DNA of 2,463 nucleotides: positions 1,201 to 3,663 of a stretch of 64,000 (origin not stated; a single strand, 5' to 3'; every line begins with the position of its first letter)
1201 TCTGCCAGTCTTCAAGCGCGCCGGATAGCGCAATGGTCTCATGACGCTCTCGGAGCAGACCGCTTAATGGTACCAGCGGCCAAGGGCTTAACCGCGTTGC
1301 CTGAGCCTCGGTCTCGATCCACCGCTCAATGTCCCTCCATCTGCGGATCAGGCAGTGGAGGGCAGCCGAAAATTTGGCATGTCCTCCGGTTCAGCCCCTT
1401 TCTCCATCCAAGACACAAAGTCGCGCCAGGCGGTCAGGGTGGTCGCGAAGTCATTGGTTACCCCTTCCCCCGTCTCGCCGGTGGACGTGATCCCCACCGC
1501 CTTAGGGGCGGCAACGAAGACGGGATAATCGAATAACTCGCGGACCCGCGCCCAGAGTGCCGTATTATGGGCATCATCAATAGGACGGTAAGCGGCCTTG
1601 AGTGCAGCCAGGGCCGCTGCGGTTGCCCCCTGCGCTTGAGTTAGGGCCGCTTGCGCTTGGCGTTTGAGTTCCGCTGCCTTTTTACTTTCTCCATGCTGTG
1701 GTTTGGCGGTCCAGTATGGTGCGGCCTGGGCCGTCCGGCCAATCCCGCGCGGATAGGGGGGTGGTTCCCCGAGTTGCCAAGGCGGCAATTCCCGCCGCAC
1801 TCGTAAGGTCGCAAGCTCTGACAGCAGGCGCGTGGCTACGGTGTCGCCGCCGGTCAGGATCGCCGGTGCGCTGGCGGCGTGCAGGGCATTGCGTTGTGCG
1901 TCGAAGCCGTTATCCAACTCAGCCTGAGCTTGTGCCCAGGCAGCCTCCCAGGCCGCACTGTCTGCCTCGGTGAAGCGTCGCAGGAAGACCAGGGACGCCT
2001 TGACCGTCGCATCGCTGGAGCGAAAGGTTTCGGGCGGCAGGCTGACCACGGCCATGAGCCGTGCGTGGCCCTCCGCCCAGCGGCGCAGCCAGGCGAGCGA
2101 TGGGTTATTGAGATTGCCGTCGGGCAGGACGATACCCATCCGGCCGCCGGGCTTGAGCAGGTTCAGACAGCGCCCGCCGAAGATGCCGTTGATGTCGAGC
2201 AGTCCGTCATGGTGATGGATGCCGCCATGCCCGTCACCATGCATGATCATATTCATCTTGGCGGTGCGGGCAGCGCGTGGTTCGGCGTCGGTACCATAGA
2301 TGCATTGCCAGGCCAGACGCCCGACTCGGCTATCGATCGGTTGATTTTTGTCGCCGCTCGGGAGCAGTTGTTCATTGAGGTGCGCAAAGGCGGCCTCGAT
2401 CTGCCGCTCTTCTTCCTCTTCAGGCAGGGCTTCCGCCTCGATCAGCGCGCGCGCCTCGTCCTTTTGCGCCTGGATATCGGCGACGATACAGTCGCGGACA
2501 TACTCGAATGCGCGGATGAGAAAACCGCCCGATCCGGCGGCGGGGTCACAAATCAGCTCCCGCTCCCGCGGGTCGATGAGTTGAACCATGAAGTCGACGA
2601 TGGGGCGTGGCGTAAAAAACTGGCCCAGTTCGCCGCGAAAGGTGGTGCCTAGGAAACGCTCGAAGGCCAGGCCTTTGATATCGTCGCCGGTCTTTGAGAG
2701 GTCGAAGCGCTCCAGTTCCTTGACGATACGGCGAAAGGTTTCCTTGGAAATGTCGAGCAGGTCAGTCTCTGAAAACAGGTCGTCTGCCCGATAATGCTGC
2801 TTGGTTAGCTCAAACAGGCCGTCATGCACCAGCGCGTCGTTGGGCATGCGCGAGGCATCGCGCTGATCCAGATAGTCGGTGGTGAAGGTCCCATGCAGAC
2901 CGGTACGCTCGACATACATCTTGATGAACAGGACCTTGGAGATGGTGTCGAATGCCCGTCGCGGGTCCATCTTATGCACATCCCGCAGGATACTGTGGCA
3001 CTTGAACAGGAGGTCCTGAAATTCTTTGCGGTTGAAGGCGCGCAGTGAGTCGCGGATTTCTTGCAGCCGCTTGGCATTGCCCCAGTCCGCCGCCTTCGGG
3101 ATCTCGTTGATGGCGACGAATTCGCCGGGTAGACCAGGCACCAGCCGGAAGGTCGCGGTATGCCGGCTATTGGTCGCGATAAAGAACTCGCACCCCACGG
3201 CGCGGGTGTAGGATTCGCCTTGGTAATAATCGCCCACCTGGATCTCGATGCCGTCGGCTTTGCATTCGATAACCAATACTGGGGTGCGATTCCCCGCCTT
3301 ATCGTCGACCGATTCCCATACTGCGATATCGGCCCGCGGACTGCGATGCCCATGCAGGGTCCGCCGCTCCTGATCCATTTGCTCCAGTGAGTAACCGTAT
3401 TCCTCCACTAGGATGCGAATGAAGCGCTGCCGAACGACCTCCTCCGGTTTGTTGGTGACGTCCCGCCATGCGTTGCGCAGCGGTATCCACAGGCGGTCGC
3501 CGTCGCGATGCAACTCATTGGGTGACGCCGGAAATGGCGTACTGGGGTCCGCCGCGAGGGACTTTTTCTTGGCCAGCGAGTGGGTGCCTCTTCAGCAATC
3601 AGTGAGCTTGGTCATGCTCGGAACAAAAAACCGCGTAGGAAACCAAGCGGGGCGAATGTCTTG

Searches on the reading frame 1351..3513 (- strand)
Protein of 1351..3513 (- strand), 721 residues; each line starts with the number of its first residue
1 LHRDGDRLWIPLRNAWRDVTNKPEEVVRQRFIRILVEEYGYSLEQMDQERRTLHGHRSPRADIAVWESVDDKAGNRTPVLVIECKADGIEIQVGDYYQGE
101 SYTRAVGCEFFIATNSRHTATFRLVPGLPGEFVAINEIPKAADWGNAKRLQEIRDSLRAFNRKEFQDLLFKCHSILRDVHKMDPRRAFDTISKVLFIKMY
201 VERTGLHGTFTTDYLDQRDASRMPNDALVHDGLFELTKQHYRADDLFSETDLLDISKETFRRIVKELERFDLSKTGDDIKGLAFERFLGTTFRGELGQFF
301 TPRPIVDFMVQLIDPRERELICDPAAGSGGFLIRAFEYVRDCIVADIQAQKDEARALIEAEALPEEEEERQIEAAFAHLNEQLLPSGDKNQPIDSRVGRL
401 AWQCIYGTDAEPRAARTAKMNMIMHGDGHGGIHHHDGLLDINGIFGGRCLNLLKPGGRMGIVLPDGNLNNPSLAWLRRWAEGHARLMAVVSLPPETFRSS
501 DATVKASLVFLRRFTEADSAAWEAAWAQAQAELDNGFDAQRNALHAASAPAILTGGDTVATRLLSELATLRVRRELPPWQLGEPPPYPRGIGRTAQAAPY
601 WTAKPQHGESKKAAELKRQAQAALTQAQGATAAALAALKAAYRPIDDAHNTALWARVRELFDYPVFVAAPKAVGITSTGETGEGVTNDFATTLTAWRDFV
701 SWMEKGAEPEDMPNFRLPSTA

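Call 105: search_solved_structures(query=window:1351-3513:-, max_evalue=0.001)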
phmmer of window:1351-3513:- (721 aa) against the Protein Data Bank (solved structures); distinct sequences matched with E-value up to 0.001: 10.
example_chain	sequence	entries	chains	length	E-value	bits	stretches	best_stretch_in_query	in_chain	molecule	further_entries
8w0p_A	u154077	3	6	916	2.6e-23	85.3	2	273-441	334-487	RM.BsaXI | site-specific DNA-methyltransferase (adenine-specific)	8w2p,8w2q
2okc_A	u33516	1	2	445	7.7e-15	57.3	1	261-341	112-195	Type I restriction enzyme StySJI M protein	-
5ybb_A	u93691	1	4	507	1.4e-13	53.1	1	288-340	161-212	Type I restriction-modification system methyltransferase subunit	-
3ufb_A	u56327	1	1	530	7.6e-13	50.7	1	293-352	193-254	Type I restriction-modification system methyltransferase subunit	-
2y7c_B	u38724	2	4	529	1.2e-11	46.8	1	276-341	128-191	TYPE I RESTRICTION ENZYME ECOKI M PROTEIN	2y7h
2ar0_A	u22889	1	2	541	1.2e-11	46.7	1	276-341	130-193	Type I restriction enzyme EcoKI M protein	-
7eew_A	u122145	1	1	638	1.9e-09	39.5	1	261-340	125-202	Type I restriction-modification system methyltransferase subunit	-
7vru_A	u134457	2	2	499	6.8e-09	37.6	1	280-342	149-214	Site-specific DNA-methyltransferase (adenine-specific)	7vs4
3khk_A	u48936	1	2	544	3.3e-07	32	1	272-340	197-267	Type I restriction-modification system methylation subunit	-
3lkd_A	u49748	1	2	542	0.00013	23.4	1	256-341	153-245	Type I restriction-modification system methyltransferase subunit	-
